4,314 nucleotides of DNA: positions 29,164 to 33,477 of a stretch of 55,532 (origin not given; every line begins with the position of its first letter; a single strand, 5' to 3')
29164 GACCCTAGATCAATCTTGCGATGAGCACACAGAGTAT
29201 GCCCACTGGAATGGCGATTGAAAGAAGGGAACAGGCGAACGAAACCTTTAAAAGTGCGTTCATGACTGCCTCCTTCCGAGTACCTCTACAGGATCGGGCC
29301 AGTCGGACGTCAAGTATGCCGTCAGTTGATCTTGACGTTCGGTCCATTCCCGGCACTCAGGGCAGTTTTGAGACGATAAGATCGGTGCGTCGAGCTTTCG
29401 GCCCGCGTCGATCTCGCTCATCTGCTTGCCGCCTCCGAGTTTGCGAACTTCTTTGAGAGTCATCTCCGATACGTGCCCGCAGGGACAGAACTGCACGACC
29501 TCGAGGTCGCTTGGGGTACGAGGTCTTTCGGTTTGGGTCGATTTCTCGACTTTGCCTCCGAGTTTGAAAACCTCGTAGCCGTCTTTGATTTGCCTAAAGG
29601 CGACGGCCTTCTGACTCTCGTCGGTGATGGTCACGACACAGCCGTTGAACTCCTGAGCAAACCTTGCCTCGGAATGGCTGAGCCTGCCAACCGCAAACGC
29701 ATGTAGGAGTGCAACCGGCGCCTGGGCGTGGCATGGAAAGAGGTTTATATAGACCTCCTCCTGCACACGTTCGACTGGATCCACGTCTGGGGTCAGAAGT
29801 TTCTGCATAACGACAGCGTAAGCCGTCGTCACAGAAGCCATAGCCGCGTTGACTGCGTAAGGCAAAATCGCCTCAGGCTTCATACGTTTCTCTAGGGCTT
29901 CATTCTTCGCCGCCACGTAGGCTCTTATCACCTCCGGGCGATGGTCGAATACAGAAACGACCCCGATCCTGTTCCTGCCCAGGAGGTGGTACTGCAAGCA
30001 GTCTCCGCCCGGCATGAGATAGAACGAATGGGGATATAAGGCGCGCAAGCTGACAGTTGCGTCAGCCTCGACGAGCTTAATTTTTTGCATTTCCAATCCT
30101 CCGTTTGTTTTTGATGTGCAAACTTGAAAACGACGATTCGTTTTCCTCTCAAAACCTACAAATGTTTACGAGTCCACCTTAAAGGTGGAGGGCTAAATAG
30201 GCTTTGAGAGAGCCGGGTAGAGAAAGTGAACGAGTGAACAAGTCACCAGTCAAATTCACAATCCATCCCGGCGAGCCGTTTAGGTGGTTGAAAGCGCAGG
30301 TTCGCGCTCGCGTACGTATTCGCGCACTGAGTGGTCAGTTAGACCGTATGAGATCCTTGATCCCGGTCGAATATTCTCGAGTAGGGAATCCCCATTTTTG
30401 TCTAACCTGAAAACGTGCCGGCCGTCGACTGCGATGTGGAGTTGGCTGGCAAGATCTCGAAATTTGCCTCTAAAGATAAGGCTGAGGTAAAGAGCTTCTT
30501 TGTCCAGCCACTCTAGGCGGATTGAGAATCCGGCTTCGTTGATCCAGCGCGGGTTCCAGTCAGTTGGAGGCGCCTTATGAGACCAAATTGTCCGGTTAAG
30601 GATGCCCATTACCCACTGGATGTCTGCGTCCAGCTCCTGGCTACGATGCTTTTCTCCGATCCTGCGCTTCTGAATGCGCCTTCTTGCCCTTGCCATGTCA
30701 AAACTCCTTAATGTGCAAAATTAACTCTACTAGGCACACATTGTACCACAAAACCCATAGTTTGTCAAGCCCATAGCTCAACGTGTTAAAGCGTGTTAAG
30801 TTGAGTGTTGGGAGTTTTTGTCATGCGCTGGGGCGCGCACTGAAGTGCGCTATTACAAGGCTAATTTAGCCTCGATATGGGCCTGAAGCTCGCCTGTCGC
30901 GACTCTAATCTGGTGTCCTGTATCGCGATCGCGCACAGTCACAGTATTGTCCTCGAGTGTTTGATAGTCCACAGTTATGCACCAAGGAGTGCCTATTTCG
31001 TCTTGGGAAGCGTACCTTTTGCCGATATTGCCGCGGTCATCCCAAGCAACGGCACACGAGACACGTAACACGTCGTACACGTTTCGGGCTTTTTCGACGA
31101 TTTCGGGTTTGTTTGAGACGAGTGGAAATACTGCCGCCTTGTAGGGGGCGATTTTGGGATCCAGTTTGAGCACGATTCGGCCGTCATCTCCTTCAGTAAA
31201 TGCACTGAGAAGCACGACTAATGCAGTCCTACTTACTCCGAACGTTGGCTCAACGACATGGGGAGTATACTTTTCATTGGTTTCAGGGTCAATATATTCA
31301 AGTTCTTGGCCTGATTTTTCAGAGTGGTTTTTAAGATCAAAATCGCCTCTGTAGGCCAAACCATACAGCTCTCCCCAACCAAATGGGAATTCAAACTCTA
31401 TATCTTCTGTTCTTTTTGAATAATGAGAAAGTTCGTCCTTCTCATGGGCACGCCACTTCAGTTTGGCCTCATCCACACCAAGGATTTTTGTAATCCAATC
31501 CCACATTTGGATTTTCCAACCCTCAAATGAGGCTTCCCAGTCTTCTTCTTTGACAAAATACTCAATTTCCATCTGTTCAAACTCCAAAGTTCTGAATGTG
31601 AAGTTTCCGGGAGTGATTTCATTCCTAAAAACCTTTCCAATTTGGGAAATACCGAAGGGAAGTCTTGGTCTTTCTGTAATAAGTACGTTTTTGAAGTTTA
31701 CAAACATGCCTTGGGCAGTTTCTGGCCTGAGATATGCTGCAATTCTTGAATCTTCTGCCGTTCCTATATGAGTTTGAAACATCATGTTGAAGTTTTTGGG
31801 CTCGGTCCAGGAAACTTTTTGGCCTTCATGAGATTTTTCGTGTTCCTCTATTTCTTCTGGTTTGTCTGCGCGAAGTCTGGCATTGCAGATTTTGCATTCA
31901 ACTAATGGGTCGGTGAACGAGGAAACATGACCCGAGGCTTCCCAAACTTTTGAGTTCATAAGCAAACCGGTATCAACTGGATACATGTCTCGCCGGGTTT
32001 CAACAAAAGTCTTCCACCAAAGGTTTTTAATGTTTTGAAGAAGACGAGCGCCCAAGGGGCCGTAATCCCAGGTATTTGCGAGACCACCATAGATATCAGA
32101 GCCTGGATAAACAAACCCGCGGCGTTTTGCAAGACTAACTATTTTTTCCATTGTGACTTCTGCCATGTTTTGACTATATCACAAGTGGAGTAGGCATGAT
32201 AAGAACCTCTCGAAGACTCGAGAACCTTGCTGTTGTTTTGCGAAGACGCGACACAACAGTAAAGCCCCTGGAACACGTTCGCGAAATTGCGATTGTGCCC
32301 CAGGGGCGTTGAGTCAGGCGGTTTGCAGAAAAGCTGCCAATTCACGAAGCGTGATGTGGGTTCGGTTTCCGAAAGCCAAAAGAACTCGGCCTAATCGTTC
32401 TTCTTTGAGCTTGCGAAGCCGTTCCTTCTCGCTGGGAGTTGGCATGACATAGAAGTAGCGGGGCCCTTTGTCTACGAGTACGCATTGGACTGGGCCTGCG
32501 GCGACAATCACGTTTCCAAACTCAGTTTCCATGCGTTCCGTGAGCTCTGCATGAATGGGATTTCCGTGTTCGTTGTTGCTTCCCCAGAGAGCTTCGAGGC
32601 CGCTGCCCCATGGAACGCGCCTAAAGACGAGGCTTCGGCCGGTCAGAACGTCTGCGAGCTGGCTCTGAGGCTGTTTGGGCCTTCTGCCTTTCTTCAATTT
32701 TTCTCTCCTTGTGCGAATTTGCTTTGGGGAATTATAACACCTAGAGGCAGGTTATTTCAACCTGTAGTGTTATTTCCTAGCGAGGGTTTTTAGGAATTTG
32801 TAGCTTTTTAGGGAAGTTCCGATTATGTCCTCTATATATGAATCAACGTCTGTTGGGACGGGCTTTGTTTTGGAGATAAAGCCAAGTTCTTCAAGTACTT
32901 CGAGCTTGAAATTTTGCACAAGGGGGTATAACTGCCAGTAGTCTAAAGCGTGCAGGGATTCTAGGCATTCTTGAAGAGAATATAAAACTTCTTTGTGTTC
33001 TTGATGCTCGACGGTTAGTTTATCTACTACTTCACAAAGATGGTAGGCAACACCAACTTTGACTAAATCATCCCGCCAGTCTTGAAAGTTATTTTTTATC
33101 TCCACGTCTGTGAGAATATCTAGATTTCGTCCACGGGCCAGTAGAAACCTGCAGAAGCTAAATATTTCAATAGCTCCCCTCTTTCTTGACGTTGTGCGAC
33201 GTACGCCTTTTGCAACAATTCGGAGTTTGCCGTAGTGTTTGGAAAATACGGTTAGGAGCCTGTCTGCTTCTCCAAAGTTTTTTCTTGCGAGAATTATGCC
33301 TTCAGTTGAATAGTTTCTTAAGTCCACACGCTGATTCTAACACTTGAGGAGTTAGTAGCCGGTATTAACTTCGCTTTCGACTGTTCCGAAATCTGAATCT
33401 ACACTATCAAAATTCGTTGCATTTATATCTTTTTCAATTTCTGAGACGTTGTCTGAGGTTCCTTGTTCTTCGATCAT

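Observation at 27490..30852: GC-rich four-unit islet of seven uncharacterised genes between a host membrane-protein gene and glyQS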

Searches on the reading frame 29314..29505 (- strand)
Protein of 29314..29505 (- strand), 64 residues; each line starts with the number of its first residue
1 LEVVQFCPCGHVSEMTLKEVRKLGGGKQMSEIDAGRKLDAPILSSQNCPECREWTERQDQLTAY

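Call 40: find_homologous_proteins(query=A3, max_evalue=0.001)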
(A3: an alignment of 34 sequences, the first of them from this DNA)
Query A3 (34 sequences) (64 aa, profile of the alignment): 22 proteins with E <= 0.001 among 576 candidates.
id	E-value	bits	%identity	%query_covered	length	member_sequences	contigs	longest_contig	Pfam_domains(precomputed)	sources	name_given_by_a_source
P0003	1.3e-24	103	51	95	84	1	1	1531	-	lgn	-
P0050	3.4e-24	102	57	95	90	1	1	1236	-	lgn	-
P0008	1.6e-23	100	55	97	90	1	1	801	-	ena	-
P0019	1.7e-23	100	51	77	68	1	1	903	-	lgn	-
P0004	3.5e-23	99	50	97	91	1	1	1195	-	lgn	-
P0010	5.3e-23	98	50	97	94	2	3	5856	-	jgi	jgi:hypothetical protein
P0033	1.7e-22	97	42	78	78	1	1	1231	-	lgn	-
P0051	6.4e-22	95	44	78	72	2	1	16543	-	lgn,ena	-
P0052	8.0e-22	95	48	95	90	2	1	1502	-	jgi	jgi:hypothetical protein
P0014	1.9e-21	93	48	95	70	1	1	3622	-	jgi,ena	-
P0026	2.3e-21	93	47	86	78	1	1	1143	-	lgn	-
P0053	3.4e-21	93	40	78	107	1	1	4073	-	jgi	jgi:hypothetical protein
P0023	4.1e-21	92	45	83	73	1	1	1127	-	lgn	-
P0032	5.2e-21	92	41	92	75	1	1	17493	-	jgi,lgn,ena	jgi:hypothetical protein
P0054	1.8e-20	90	46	95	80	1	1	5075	-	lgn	-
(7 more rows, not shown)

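Call 42: find_encoding_contigs(protein=P0051, flank=10000, max_places=3)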
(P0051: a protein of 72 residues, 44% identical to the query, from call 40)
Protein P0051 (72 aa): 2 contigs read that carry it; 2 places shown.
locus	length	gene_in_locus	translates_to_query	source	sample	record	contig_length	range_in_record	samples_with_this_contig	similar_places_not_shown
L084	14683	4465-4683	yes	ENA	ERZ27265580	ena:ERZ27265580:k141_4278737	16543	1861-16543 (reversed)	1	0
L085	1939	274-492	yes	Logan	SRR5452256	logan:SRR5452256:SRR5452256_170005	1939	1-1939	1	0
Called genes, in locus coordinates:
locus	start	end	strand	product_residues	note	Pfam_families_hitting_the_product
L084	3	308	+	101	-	?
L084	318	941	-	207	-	PF13560:HTH_31, PF01381:HTH_3, PF12844:HTH_19 (weak), PF13443:HTH_26 (faint), PF00011:HSP20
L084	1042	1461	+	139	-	-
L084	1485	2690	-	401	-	PF12704:MacB_PCD, PF02687:FtsX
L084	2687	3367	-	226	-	PF00005:ABC_tran, PF13304:AAA_21 (faint)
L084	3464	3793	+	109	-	PF02675:AdoMet_dc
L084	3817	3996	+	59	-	-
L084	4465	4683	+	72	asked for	-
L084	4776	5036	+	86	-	PF01541:GIY-YIG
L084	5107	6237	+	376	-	PF02073:Peptidase_M29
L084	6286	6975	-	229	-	PF02224:Cytidylate_kin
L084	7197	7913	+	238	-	PF09694:Gcw_chp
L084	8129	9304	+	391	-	PF00586:AIRS, PF02769:AIRS_C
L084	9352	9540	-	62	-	-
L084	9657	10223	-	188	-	PF01966:HD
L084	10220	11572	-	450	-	PF02156:Glyco_hydro_26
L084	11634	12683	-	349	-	PF13641:Glyco_tranf_2_3, PF00535:Glycos_transf_2, PF03142:Chitin_synth_2, PF13632:Glyco_trans_2_3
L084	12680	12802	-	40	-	-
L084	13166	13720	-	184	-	-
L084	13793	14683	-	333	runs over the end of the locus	PF01476:LysM, PF23473:LysM3_LYK4_5 (weak), PF05257:CHAP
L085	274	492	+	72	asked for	-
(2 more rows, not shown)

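Call 49: find_related_loci(query=A3, collection=viral_contigs, flank=8000)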
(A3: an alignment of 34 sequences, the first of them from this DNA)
Query A3 (64 aa) in viral_contigs; peptide patterns used: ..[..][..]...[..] (x = any residue, [..] = any of these).
5 stretches matched a pattern; 1 encode a relative of the query (tblastn E <= 1e-3); 1 distinct loci.
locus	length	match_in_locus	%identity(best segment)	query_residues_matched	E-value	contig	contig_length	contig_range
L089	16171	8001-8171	45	4-63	1e-12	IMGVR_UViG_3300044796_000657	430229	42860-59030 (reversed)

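Call 78: find_related_loci(query=A3, collection=metagenome_contigs, flank=6000)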
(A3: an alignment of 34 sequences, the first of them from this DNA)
Query A3 (64 aa) in metagenome_contigs; peptide patterns used: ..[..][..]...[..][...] (x = any residue, [..] = any of these).
21 stretches matched a pattern; 14 encode a relative of the query (tblastn E <= 1e-3); 14 distinct loci.
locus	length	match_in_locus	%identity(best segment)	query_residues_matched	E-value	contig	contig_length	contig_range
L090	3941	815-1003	49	3-64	1e-17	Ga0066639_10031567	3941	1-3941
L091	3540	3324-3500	48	4-64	4e-16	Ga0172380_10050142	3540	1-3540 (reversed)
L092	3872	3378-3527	54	2-51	1e-15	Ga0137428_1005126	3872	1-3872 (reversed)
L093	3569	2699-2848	54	2-51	1e-15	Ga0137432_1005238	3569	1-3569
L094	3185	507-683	41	2-60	4e-13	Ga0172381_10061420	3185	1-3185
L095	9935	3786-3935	44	4-53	1e-12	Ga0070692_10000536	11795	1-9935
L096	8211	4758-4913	48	3-63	6e-12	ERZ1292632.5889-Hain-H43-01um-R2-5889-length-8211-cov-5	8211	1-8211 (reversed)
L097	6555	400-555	48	3-63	6e-12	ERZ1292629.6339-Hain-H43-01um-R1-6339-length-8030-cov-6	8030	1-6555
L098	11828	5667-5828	37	3-62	1e-9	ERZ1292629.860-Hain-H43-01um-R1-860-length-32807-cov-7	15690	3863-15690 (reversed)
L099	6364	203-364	43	4-62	3e-9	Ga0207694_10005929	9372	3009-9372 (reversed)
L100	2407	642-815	31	3-64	1e-8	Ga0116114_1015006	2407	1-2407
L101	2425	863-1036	31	3-64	1e-8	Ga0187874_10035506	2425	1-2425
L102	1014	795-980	29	3-64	3e-7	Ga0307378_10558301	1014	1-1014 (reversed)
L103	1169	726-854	38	3-52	4e-7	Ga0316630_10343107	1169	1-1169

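Call 81: search_protein_families(library=pfam, proteins=[L098:7841-8410:+, L098:8476-8847:+, L098:8819-9526:+, L098:9843-10184:+, L098:10759-11649:+, L096:1366-2250:+, L096:3171-4124:+, L096:6089-6796:-, L099:4973-5779:+, L099:3453-4022:+], max_evalue=0.001)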
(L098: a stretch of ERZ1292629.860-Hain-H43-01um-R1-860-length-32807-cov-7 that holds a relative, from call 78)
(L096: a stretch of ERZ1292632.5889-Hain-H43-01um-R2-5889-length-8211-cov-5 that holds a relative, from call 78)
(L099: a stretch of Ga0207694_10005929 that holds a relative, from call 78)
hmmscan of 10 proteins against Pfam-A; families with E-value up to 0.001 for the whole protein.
L098:7841-8410:+ (189 aa): 0 families

L098:8476-8847:+ (123 aa): 0 families

L098:8819-9526:+ (235 aa): 0 families

L098:9843-10184:+ (113 aa): 2 families
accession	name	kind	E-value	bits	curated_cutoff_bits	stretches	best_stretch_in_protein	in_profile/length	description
PF00383.29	dCMP_cyt_deam_1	-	1.1e-09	38.5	25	1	3-101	6-101/102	Cytidine and deoxycytidylate deaminase zinc-binding region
PF14437.12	MafB19-deam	-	6e-06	26.7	27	1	11-103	16-102/142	MafB19-like deaminase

L098:10759-11649:+ (296 aa): 1 family
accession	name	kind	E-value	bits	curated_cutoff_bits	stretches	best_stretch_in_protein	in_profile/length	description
PF00684.25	DnaJ_CXXCXGXG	-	3.5e-06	27.6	32.7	0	137-160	43-65/65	DnaJ central domain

L096:1366-2250:+ (294 aa): 4 families
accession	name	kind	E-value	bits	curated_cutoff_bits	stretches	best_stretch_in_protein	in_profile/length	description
PF01555.25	N6_N4_Mtase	-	1.6e-39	136.6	26.7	1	28-267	2-217/221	DNA methylase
PF03602.21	Cons_hypoth95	-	1.3e-06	28.7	24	0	233-277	43-88/182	Conserved hypothetical protein 95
PF13847.12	Methyltransf_31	-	0.00028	21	27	1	231-288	3-63/145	Methyltransferase domain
PF13649.12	Methyltransf_25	-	0.00098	20.2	27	0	235-289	1-56/97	Methyltransferase domain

L096:3171-4124:+ (317 aa): 2 families
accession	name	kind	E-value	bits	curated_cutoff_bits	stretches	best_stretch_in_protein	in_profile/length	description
PF00089.32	Trypsin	-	4.6e-13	49.9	20.6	1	44-251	17-220/220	Trypsin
PF13365.12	Trypsin_2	-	4.3e-08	34.4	27.6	1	59-227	1-144/144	Trypsin-like peptidase domain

L096:6089-6796:- (235 aa): 0 families

L099:4973-5779:+ (268 aa): 1 family
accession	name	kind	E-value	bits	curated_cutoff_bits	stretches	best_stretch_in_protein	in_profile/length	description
PF06067.16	DUF932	-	7.6e-30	104.8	23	1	25-252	3-227/227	Domain of unknown function (DUF932)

L099:3453-4022:+ (189 aa): 0 families

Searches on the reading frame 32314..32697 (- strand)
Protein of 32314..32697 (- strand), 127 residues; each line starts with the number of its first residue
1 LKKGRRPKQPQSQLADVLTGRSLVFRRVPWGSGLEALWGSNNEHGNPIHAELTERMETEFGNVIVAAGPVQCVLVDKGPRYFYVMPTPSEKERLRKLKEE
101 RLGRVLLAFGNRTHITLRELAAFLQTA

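Call 9: search_protein_families(library=pfam, proteins=[window:32314-32697:-], max_evalue=1)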
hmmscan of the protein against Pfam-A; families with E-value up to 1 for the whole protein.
window:32314-32697:- (127 aa): 0 families

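Call 10: search_protein_families(library=phrogs, proteins=[window:32314-32697:-], max_evalue=1)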
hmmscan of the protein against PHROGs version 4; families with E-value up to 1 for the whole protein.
window:32314-32697:- (127 aa): 0 families

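Call 11: search_protein_families(library=padloc, proteins=[window:32314-32697:-], max_evalue=1)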
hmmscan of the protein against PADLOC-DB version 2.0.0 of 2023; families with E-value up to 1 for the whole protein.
window:32314-32697:- (127 aa): 0 families

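Call 74: search_protein_families(library=ncbifam, proteins=[window:32314-32697:-], max_evalue=0.1)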
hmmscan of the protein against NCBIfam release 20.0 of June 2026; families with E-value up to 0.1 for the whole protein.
window:32314-32697:- (127 aa): 0 families

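Call 77: search_solved_structures(query=window:32317-32697:-, max_evalue=5)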
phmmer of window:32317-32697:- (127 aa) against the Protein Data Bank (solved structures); distinct sequences matched with E-value up to 5: 0.

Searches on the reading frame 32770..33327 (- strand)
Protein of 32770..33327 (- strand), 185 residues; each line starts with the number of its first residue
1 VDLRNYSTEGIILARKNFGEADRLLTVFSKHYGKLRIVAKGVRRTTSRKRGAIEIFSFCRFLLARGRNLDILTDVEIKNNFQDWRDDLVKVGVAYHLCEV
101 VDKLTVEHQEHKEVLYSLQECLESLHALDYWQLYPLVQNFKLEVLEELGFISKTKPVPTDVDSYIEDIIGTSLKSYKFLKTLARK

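Call 73: search_protein_families(library=pfam, proteins=[window:32770-33327:-], max_evalue=0.001)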
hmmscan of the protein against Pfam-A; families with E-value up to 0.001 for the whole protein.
window:32770-33327:- (185 aa): 2 families
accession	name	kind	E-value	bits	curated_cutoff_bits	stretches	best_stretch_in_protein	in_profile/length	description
PF11967.14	RecO_N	-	6e-21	74.7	27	1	5-81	3-80/80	Recombination protein O N terminal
PF02565.21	RecO_C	-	7.9e-07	29.4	22.1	1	85-150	1-64/157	Recombination protein O C terminal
